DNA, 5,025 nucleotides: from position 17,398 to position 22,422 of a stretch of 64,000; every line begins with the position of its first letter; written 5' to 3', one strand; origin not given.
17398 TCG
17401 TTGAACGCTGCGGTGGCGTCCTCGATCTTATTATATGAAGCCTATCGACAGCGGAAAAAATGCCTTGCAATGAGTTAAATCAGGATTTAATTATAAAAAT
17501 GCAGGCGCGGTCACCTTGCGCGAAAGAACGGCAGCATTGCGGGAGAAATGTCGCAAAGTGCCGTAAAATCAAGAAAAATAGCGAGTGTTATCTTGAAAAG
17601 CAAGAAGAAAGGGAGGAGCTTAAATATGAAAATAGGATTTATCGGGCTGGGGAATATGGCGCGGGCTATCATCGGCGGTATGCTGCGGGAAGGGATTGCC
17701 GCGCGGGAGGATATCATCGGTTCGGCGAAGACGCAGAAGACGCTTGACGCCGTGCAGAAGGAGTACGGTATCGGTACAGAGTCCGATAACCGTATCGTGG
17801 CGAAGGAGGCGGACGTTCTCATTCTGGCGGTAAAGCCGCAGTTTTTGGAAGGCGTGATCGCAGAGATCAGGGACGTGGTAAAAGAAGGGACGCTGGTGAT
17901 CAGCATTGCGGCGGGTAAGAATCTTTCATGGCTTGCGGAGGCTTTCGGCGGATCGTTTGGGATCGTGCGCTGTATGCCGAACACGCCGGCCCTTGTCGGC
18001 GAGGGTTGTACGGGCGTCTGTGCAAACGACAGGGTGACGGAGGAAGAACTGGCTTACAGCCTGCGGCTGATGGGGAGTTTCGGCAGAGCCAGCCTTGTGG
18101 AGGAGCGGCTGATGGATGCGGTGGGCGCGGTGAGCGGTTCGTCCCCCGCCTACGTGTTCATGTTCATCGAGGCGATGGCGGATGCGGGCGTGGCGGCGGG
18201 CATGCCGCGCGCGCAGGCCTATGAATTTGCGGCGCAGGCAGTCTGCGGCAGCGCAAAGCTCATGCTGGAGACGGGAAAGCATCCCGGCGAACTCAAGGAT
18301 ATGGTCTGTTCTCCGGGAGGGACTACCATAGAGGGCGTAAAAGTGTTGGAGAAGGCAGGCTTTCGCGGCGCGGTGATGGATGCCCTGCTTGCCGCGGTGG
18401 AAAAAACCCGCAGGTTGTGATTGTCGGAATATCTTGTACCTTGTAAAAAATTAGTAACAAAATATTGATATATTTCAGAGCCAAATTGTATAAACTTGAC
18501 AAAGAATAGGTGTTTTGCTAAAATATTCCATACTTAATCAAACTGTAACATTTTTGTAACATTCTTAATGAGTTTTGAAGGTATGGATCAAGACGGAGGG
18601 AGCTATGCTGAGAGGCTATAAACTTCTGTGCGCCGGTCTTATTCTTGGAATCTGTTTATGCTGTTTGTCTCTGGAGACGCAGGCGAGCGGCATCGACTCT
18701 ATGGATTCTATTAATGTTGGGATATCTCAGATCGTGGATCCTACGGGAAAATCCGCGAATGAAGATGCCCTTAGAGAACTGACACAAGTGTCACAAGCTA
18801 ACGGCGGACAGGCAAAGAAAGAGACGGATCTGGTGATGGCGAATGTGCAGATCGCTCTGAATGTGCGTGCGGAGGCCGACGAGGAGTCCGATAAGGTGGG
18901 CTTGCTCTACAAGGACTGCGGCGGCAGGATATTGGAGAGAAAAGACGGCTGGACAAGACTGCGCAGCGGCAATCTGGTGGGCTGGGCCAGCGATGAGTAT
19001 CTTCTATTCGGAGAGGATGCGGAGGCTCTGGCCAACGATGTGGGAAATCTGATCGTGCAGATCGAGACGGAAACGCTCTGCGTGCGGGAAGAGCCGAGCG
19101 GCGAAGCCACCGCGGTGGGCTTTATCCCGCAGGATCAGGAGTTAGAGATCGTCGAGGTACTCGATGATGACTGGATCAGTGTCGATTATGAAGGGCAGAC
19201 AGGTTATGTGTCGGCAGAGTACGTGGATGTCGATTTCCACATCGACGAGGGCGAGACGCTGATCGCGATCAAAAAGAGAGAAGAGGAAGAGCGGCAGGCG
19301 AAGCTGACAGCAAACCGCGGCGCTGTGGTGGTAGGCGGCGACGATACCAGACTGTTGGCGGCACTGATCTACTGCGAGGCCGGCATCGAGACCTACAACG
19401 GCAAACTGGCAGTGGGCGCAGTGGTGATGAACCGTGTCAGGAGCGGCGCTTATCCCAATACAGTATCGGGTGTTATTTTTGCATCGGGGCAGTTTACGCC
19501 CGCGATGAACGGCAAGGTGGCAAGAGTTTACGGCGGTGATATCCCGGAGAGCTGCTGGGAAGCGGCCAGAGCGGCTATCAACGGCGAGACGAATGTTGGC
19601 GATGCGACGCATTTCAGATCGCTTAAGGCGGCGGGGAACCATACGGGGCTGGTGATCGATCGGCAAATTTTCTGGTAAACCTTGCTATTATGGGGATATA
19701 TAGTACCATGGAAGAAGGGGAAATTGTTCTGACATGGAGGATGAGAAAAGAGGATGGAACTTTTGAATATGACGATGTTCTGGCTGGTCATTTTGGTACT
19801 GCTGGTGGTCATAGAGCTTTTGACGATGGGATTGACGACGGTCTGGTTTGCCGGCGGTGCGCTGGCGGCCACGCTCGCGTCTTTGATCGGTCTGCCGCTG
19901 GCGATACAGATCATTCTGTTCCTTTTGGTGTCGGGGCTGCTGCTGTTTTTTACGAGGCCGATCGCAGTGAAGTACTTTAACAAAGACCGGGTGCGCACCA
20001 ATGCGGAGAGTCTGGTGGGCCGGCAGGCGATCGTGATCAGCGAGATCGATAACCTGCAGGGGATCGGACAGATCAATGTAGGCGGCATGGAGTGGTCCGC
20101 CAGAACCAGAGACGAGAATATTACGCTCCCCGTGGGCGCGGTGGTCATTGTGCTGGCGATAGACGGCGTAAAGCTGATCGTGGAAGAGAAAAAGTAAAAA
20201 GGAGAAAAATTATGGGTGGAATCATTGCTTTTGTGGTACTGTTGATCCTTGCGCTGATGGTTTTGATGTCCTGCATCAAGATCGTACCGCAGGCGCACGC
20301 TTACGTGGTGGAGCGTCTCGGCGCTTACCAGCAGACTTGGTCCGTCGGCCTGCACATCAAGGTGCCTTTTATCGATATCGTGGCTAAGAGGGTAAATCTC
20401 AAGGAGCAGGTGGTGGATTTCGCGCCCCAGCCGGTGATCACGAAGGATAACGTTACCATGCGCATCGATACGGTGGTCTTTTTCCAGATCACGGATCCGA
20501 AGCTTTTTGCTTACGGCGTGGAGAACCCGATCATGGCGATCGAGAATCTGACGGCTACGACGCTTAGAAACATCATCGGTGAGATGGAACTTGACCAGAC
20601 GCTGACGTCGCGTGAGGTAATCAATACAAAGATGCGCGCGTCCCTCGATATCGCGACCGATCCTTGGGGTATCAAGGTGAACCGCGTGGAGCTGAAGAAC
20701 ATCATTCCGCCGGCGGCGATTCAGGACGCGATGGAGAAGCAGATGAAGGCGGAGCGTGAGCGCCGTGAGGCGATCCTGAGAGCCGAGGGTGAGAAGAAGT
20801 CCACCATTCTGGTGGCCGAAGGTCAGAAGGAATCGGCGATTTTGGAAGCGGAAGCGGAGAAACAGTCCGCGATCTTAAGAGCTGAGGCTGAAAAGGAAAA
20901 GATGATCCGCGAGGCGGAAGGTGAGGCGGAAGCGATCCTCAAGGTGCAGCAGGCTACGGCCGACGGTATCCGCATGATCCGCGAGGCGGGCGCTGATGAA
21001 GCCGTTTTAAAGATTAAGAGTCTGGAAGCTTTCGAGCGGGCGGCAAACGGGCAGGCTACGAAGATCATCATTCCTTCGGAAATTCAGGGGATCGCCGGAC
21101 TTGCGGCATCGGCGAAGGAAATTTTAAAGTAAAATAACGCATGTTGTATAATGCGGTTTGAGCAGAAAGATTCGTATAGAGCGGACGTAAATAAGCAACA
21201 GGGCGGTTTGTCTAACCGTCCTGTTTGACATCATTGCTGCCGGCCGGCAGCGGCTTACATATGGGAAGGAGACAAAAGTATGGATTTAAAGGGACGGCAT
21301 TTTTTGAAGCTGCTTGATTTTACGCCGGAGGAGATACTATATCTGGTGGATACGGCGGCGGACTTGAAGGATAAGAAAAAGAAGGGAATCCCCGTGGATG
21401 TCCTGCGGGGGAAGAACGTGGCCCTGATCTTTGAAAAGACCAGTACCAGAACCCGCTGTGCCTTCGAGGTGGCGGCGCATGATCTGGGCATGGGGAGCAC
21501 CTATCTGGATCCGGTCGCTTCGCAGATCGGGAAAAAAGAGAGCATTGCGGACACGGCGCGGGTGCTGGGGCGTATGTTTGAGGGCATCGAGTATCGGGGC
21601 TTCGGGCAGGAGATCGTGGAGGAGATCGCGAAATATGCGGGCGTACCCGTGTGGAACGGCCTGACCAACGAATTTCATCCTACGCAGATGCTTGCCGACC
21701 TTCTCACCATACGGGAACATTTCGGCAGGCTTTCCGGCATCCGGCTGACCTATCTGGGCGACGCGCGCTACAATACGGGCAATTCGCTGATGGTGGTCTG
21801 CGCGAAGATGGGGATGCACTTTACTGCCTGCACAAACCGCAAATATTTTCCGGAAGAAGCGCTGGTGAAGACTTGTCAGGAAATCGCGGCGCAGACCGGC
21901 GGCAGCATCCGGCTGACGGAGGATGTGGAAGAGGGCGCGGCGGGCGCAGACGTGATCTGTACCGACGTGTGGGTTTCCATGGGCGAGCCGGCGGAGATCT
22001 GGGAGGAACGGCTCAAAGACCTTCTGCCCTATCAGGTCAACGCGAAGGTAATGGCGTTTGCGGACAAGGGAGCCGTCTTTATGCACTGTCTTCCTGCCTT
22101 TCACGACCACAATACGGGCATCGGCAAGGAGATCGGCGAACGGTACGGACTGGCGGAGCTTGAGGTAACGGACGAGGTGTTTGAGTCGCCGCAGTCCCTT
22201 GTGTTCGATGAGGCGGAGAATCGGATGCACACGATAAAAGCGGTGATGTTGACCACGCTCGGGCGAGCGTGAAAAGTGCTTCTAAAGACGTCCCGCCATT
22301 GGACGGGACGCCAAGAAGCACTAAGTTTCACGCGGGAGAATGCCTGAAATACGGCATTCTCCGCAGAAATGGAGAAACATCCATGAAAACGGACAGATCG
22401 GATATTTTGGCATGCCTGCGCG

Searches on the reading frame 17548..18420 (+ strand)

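Call 48: search_protein_families(library=pfam, proteins=[window:17548-18420:+], max_evalue=0.00001)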
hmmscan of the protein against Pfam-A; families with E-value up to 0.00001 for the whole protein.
window:17548-18420:+ (290 aa): 2 families
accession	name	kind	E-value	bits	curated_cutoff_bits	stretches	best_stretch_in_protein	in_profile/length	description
PF14748.11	P5CR_dimer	-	1e-43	148.3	25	1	186-289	1-104/105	Pyrroline-5-carboxylate reductase dimerisation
PF03807.23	F420_oxidored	-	3.7e-21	76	21.6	1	28-123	1-94/94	NADP oxidoreductase coenzyme F420-dependent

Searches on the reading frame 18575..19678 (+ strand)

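Call 48: search_protein_families(library=pfam, proteins=[window:18575-19678:+], max_evalue=0.00001)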
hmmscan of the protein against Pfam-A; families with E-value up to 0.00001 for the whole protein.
window:18575-19678:+ (367 aa): 3 families
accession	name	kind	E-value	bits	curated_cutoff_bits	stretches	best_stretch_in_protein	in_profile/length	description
PF07486.17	Hydrolase_2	-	8.5e-22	78.1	27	1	272-351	2-77/100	Cell Wall Hydrolase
PF08239.17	SH3_3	-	1.5e-18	67.1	27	1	170-218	5-54/54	Bacterial SH3 domain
PF06347.19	SH3_4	-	7.5e-07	29.3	24.1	0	167-215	4-52/56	Bacterial SH3 domain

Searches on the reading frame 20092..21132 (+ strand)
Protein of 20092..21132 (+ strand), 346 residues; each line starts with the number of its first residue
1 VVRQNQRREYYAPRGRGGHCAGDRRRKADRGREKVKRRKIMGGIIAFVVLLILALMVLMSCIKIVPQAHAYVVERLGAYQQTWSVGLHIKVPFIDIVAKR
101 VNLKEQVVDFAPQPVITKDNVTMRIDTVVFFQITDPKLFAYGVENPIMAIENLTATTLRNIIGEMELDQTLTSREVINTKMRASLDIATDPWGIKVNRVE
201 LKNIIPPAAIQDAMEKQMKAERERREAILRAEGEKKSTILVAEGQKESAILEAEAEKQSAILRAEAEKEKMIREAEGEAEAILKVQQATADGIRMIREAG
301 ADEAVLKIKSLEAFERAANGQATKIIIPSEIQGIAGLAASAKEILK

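Call 48: search_protein_families(library=pfam, proteins=[window:20092-21132:+], max_evalue=0.00001)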
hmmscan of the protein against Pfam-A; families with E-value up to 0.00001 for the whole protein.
window:20092-21132:+ (346 aa): 1 family
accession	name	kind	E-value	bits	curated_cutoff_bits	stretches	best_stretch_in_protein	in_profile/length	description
PF01145.31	Band_7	-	4.8e-41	141.2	23.6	1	63-235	1-176/176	SPFH domain / Band 7 family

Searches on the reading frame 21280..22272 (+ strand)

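Call 48: search_protein_families(library=pfam, proteins=[window:21280-22272:+], max_evalue=0.00001)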
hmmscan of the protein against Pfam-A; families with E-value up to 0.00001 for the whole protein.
window:21280-22272:+ (330 aa): 2 families
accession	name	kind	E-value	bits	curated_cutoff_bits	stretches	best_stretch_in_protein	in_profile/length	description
PF00185.30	OTCace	-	1.7e-52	178.1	29.4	1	153-325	2-156/157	Aspartate/ornithine carbamoyltransferase, Asp/Orn binding domain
PF02729.26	OTCace_N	-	3.4e-49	167.2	29.9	1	6-146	1-148/148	Aspartate/ornithine carbamoyltransferase, carbamoyl-P binding domain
